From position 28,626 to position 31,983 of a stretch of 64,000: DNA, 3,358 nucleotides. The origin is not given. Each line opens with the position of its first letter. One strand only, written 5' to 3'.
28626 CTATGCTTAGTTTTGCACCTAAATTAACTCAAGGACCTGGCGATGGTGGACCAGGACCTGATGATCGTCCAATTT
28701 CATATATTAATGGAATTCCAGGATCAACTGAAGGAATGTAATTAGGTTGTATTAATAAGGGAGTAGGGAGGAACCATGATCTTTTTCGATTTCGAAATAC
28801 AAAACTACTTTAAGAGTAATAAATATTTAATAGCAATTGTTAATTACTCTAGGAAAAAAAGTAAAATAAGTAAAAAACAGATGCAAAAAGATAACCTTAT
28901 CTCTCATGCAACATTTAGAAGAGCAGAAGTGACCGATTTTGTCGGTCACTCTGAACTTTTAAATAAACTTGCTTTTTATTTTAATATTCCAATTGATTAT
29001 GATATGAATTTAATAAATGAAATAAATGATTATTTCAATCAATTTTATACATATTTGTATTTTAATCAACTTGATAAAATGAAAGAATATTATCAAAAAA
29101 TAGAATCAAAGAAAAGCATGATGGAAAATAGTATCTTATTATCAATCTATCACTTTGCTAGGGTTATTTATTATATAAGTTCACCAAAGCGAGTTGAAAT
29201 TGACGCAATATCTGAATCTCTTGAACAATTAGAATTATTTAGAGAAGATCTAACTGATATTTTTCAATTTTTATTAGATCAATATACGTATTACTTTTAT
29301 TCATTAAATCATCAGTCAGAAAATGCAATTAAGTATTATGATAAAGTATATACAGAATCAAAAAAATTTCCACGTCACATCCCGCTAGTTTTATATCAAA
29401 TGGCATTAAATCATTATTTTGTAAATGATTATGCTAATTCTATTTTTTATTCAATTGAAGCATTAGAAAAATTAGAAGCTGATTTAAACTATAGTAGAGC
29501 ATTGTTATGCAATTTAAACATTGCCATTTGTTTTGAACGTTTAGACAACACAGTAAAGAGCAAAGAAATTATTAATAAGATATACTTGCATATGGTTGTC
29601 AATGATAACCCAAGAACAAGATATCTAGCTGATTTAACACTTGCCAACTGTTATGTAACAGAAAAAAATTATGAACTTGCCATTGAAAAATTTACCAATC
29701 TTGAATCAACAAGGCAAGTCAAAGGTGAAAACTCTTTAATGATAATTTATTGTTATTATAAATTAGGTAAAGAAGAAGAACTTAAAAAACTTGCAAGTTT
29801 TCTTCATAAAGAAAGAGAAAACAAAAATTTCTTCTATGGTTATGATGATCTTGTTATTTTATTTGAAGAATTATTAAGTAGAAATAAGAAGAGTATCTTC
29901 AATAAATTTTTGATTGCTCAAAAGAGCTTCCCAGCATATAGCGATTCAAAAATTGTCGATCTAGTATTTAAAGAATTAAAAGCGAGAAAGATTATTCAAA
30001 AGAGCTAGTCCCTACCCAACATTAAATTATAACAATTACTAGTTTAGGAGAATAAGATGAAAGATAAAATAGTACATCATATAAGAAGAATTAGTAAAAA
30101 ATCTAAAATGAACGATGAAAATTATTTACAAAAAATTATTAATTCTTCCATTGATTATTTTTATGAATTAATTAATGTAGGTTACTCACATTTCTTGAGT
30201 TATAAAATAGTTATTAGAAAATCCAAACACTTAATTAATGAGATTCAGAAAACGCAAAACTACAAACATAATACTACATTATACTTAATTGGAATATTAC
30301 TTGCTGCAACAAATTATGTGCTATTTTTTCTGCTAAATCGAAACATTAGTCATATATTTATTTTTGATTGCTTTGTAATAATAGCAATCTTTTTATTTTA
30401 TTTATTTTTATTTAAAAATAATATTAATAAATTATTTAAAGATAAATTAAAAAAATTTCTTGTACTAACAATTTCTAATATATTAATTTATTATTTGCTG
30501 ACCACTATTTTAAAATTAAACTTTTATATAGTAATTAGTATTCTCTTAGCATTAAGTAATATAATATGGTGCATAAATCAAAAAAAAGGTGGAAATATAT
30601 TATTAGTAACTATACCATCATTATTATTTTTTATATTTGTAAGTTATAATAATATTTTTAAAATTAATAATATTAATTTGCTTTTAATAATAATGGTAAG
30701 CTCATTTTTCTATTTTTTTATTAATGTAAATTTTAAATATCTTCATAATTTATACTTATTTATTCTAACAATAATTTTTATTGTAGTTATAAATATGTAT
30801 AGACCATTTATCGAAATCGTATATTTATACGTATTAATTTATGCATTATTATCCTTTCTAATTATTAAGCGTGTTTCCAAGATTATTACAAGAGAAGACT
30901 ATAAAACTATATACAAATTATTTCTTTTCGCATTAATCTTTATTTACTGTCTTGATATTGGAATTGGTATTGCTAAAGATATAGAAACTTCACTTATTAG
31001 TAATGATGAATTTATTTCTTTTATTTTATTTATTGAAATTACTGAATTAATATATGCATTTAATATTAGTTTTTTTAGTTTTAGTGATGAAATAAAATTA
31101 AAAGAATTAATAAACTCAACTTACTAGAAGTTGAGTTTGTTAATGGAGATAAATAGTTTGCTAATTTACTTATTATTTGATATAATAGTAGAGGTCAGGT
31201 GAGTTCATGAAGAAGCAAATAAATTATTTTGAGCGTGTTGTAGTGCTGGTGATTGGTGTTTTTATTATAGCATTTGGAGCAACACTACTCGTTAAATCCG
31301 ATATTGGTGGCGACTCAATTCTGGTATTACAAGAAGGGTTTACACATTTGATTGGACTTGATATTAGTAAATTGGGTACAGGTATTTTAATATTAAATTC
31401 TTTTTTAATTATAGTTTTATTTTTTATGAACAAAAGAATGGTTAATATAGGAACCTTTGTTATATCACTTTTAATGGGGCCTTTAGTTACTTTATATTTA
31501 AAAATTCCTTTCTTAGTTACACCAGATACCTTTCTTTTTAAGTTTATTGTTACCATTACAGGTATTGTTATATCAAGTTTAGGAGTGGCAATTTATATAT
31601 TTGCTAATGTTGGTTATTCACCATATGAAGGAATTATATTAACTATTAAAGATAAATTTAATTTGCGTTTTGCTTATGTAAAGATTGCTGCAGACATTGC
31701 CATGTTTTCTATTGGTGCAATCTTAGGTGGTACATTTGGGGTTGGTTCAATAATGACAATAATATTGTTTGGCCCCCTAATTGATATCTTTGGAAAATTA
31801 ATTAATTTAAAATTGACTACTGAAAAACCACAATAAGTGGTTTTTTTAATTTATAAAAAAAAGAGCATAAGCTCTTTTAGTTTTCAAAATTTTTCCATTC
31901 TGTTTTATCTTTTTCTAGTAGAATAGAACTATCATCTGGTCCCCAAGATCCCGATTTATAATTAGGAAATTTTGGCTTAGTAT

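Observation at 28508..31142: Promoter-to-terminator cassette: Sec-exported propeptide + HTH/TPR (RNPP-like) receptor + 10-TM protein; candidate undescribed peptide quorum-sensing module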

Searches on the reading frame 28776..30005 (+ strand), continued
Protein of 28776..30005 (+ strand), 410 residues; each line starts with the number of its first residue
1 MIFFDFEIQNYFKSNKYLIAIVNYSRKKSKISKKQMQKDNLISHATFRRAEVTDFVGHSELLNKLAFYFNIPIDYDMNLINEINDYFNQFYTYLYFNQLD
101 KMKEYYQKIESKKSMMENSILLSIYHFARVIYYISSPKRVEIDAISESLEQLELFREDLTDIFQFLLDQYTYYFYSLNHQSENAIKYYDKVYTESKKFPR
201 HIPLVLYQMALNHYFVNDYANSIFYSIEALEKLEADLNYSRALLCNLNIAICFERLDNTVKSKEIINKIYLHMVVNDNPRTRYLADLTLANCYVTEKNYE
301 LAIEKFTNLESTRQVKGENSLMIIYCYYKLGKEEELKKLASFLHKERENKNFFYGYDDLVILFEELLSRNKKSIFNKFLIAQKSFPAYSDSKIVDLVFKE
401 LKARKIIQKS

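Call 94: find_encoding_contigs(protein=P0002, flank=10000, max_places=1)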
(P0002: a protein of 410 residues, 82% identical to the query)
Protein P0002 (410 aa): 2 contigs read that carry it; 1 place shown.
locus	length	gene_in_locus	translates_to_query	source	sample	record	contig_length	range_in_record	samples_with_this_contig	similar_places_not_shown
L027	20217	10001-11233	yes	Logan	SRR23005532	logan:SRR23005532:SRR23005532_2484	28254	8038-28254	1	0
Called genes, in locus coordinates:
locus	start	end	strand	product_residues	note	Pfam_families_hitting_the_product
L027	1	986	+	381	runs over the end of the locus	PF01979:Amidohydro_1, PF07969:Amidohydro_3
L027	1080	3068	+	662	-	PF02638:GHL10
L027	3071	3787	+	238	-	-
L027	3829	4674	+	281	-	PF01734:Patatin, PF19890:DUF6363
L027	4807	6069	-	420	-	PF13167:GTP-bdg_N, PF16360:GTP-bdg_M, PF00009:GTP_EFTU (faint), PF02421:FeoB_N (weak), PF01926:MMR_HSR1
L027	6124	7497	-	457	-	PF01554:MatE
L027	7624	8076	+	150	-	-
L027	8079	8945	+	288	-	PF11335:DUF3137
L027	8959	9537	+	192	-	PF04011:LemA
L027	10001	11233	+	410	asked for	-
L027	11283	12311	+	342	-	-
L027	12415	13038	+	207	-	PF19700:DUF6198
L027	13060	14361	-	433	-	PF00479:G6PD_N, PF02781:G6PD_C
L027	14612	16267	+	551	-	PF05621:TniB (faint), PF00004:AAA, PF17871:AAA_lid_9, PF07724:AAA_2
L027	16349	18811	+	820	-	PF26918:Ig_Eae (faint), PF02368:Big_2, PF26182:Ig_NUP210_5th (weak), PF08486:SpoIID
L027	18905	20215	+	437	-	?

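Call 103: search_dna_similar(query=window:28776-30005:+, collection=phages, mode=protein, max_evalue=0.001, max_rows=8)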
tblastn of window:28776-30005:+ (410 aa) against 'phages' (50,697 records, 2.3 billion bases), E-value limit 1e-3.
No match.

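Call 104: search_dna_similar(query=window:28776-30005:+, collection=plasmids, mode=protein, max_evalue=0.001, max_rows=8)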
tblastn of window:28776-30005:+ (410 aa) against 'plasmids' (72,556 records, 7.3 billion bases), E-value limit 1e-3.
No match.
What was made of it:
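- Closest known: Rap-Phr. Different: There is no homologue in the phage or plasmid collections (calls 103, 104).
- Tried and rejected: There are no tblastn matches in the phage or plasmid collections (calls 103, 104).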

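Call 105: find_encoding_contigs(protein=P0042, flank=1500, max_places=1)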
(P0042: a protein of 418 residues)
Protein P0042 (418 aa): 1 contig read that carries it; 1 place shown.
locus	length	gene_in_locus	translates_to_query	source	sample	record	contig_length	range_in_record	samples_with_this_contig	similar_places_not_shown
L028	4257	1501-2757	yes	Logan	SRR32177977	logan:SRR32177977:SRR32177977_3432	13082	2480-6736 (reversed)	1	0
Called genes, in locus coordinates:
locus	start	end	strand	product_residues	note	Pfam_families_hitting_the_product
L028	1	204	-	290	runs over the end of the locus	PF00491:Arginase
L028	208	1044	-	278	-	PF17284:Spermine_synt_N, PF01564:Spermine_synth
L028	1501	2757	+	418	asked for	PF01381:HTH_3, PF12844:HTH_19, PF13443:HTH_26 (weak), PF13560:HTH_31, PF18801:RapH_N, PF13181:TPR_8 (faint), PF00515:TPR_1 (faint), PF13424:TPR_12 (weak), +1 more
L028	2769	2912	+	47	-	-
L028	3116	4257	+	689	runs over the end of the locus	PF00912:Transgly, PF00905:Transpeptidase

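Call 106: find_encoding_contigs(protein=P0037, flank=2000, max_places=1)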
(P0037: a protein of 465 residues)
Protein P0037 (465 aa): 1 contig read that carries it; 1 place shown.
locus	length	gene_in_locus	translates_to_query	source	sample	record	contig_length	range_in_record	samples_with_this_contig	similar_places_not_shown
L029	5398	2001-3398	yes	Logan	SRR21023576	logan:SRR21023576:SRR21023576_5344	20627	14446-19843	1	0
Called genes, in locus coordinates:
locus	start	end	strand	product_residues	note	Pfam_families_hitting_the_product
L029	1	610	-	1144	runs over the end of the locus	PF22590:Cas3-like_C_2 (faint), PF17757:UvrB_inter, PF02559:CarD_TRCF_RID, PF00270:DEAD, PF04851:ResIII (weak), PF00271:Helicase_C, PF03461:TRCF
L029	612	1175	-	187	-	PF01195:Pept_tRNA_hydro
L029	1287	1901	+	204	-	-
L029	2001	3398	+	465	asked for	-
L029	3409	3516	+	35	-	-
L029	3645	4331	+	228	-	PF25199:nSTAND_NTPase5 (weak), PF10609:ParA, PF01656:CbiA, PF09140:MipZ, PF13614:AAA_31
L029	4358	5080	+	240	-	PF02706:Wzz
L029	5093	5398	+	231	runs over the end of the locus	PF19567:CpsB_CapC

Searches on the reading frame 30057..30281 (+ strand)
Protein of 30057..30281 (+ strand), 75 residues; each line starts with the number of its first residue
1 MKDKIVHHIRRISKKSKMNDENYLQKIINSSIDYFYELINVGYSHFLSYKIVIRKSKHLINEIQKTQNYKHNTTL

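Call 83: search_protein_families(library=ncbifam, proteins=[window:30057-30281:+], max_evalue=10)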
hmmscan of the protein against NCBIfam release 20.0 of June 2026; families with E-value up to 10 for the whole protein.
window:30057-30281:+ (75 aa): 0 families

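Call 84: search_protein_families(library=pfam, proteins=[window:30057-30281:+], max_evalue=10)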
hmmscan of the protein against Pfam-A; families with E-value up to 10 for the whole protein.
window:30057-30281:+ (75 aa): 1 family
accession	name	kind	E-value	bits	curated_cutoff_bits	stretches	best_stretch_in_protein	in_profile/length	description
PF09288.16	UBA_3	-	0.67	10.2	20.4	1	2-29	23-51/55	Fungal ubiquitin-associated domain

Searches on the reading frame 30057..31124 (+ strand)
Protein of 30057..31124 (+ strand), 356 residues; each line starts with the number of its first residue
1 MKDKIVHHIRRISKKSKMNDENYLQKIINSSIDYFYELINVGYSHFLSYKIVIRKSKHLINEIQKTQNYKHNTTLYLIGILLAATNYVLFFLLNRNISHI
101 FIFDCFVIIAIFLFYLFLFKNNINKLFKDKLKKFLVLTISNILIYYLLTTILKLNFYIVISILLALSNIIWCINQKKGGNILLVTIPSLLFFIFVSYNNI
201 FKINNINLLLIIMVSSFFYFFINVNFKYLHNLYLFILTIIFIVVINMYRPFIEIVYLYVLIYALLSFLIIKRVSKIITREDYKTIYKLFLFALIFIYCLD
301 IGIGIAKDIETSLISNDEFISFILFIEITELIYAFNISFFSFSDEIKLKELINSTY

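Call 6: search_protein_families(library=pfam, proteins=[window:30057-31124:+], max_evalue=1)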
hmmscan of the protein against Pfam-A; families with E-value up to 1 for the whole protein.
window:30057-31124:+ (356 aa): 0 families

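Call 7: search_protein_families(library=ncbifam, proteins=[window:30057-31124:+], max_evalue=1)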
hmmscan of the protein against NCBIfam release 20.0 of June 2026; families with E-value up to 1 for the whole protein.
window:30057-31124:+ (356 aa): 0 families

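Call 39: find_homologous_proteins(query=window:30057-31124:+, max_evalue=0.001)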
Query window:30057-31124:+ (356 aa): 1 proteins with E <= 0.001 among 8000 candidates.
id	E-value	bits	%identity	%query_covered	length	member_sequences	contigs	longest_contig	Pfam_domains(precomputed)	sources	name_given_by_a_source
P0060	2.0e-208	710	100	100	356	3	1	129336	-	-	-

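Call 42: search_protein_families(library=pfam, alignment_id=A2, max_evalue=10)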
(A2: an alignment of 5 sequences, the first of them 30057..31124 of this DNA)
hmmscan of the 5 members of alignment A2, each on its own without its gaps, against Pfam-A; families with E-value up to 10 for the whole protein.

A. member 1, window:30057-31124:+ (356 aa): 0 families

B. families by the number of members that match (of 5 scanned): 2 families
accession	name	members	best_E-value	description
PF11239.13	DUF3040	1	0.15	Protein of unknown function (DUF3040)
PF01925.25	TauE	1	0.32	Sulfite exporter TauE/SafE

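Call 43: search_solved_structures(query=A2, max_evalue=10)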
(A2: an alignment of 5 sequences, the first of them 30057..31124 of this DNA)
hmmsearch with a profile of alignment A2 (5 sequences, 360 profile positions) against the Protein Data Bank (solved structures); distinct sequences matched with E-value up to 10: 2.
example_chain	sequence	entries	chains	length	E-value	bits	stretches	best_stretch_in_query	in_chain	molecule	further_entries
5xsj_L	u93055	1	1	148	0.89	11.8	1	17-70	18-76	Signal transduction histidine kinase, LytS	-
5xsd_L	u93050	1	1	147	0.91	11.8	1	17-70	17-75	Signal transduction histidine kinase, LytS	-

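Call 45: find_homologous_proteins(query=A2, max_evalue=0.001)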
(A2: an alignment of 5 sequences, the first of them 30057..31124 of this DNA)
Query A2 (5 sequences) (356 aa, profile of the alignment): 2 proteins with E <= 0.001 among 8000 candidates.
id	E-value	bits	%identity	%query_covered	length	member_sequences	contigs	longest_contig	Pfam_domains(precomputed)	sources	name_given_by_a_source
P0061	1.4e-142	493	27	77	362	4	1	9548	-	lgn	-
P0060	5.8e-122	425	100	100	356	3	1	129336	-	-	-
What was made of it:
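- Tried and rejected: The word-index search found only the protein itself and one orthologue (calls 39, 45).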

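Call 54: predict_structure(alignment_id=A3)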
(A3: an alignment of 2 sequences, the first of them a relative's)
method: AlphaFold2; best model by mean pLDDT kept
length: 356 residues; sequences in the alignment: 2
mean_pLDDT: 48.1   pTM: 0.30
mean pLDDT of the five models: 48.1, 47.2, 45.8, 45.8, 45.1
residues with pLDDT >= 90: 5; 70-90: 56; 50-70: 7; < 50: 288
segments of 3 or more residues with pLDDT < 50: 68-277, 279-356
pLDDT, mean of each block of 10 residues (from residue 1): 88 80 81 88 86 82 55 40 45 41 45 44 43 43 39 40 43 37 38 39 39 43 36 34 33 40 43 43 46 46 39 39 40 37 34 39
secondary structure, 60 per line:
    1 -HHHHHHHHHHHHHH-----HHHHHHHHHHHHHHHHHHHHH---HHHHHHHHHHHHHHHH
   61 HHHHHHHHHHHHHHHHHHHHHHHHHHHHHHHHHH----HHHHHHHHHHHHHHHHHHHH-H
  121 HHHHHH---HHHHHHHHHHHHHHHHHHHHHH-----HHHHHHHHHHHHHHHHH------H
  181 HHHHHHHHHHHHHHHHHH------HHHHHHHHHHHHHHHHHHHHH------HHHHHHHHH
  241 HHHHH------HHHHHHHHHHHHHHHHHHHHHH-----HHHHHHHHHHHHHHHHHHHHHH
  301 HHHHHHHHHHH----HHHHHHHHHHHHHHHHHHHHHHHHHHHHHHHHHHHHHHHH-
elements in order: H2-15 H21-41 H45-94 H99-118 H120-126 H130-151 H157-173 H180-198 H205-225 H232-245 H252-273 H279-311 H316-355
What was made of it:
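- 30057..31127 (+): 356-aa accessory membrane protein: 74-aa cytoplasmic three-helix N-domain (weakly HAAS/perm_prefix_1-like) plus about 10 TM segments. AF2 is confident only for residues 1-60 (call 54).
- On HAAS-PadR signalling dyad: Three helices are modelled at pLDDT 80-88 (call 54).
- The N-terminal three-helix domain is the only confidently modelled part of the protein (call 54).
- Tried and rejected: AF2 from a two-sequence alignment was poor (pLDDT 48; call 54).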

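Call 79: search_protein_families(library=ncbifam, alignment_id=A2, max_evalue=10)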
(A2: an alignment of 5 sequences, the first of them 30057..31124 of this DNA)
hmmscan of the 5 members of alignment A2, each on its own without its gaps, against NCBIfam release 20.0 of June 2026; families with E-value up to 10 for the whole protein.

A. member 1, window:30057-31124:+ (356 aa): 0 families

B. families by the number of members that match (of 5 scanned): 3 families
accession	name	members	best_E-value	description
NF038403.1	perm_prefix_1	2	0.00049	permease prefix domain 1-containing protein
NF046119.1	memb_SCO4225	1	0.48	SCO4225 family membrane protein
NF009988.0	PRK13454.1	1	1.3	F0F1 ATP synthase subunit B'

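Call 81: fold_search(model_id=the predicted structure, library=pdb)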
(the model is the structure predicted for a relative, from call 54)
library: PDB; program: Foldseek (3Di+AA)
matches with E <= 10: 48; with E <= 0.001: 0
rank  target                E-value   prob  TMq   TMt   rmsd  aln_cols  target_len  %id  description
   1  5cwc                  4.2e-01  0.99  0.16  0.28   2.1        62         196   10  Crystal structure of de novo designed helical repeat protein DHR5 (released 2015-12-16)
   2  5cwg                  9.0e-01  0.95  0.16  0.27   2.0        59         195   10  Crystal structure of de novo designed helical repeat protein DHR10 (released 2015-12-16)
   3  9hny_Cb               1.4e+00  0.77  0.18  0.42   6.5       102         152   14  Mitoribosomal small subunit in complex with Mettl15 and Mettl17 (released 2025-03-26)
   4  8hdv_B                2.4e+00  0.14  0.15  0.34  20.2       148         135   18  De novo design cavitated protein without predefined topology (released 2023-01-18)
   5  5ys9_A                2.7e+00  0.28  0.10  0.05   9.7        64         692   12  Crystal structure of acyl-coA oxidase3 from Yarrowia lipolytica (released 2018-02-28)
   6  6e8g_AA               2.9e+00  0.05  0.11  0.19  26.4       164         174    8  CryoEM reconstruction of IST1-CHMP1B copolymer filament bound to ssDNA at 2.9 Angstrom resolution (released 2018-08-15)
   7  5wd9                  3.7e+00  0.14  0.12  0.37   9.3        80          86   12  Crystal structure of Legionella pneumophila effector lpg2328 (released 2017-11-29)
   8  5ica_C                3.7e+00  0.08  0.10  0.22  10.0        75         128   15  Structure of the CTD complex of UTP12, Utp13, Utp1 and Utp21 (released 2016-07-06)
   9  6sga_Cb               3.9e+00  0.25  0.16  0.34   7.2       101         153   13  Body domain of the mt-SSU assemblosome from Trypanosoma brucei (released 2019-09-18)
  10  5k3g_D                3.9e+00  0.10  0.10  0.06   8.7        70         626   11  Crystals structure of Acyl-CoA oxidase-1 in Caenorhabditis elegans, Apo form-I (released 2016-08-24)
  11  5k3g_C                3.9e+00  0.10  0.10  0.06   8.7        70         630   11  Crystals structure of Acyl-CoA oxidase-1 in Caenorhabditis elegans, Apo form-I (released 2016-08-24)
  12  5k3g_A                4.1e+00  0.10  0.10  0.06   8.7        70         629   11  Crystals structure of Acyl-CoA oxidase-1 in Caenorhabditis elegans, Apo form-I (released 2016-08-24)
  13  5k3g_B                4.4e+00  0.09  0.10  0.06   8.7        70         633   11  Crystals structure of Acyl-CoA oxidase-1 in Caenorhabditis elegans, Apo form-I (released 2016-08-24)
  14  5k3i_C                4.4e+00  0.09  0.10  0.06   8.8        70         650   11  Crystal structure of Acyl-CoA oxidase-1 in Caenorhabditis elegans complexed with FAD and ATP (released 2016-08-24)
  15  5k3i_F                4.4e+00  0.09  0.10  0.06   8.8        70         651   11  Crystal structure of Acyl-CoA oxidase-1 in Caenorhabditis elegans complexed with FAD and ATP (released 2016-08-24)
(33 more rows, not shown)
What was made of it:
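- Tried and rejected: Its Foldseek matches were meaningless (best E 0.4; call 81).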

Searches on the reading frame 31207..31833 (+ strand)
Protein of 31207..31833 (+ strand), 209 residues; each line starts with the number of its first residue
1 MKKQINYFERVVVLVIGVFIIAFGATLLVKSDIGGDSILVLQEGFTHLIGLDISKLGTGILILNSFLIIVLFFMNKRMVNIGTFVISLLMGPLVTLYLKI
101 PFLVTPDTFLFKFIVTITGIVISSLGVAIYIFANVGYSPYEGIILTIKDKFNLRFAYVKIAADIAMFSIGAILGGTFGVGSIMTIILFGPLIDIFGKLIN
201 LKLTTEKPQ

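Call 6: search_protein_families(library=pfam, proteins=[window:31207-31833:+], max_evalue=1)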
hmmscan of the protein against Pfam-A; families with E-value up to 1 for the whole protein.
window:31207-31833:+ (209 aa): 0 families

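Call 7: search_protein_families(library=ncbifam, proteins=[window:31207-31833:+], max_evalue=1)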
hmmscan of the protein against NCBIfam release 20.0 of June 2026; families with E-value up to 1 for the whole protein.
window:31207-31833:+ (209 aa): 3 families
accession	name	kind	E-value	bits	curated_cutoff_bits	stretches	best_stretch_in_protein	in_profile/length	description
NF052291.1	membrane_YczE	equivalog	3.2e-25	89.1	205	1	9-195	2-182/185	membrane protein YczE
NF045987.1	SPE_1075_fam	subfamily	8.4e-05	21.8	125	2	108-139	17-48/268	SPE_1075/MLC_0560 family membrane protein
NF033827.1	CDF_efflux_DmeF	equivalog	0.13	11.6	250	1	150-199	175-221/309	CDF family Co(II)/Ni(II) efflux transporter DmeF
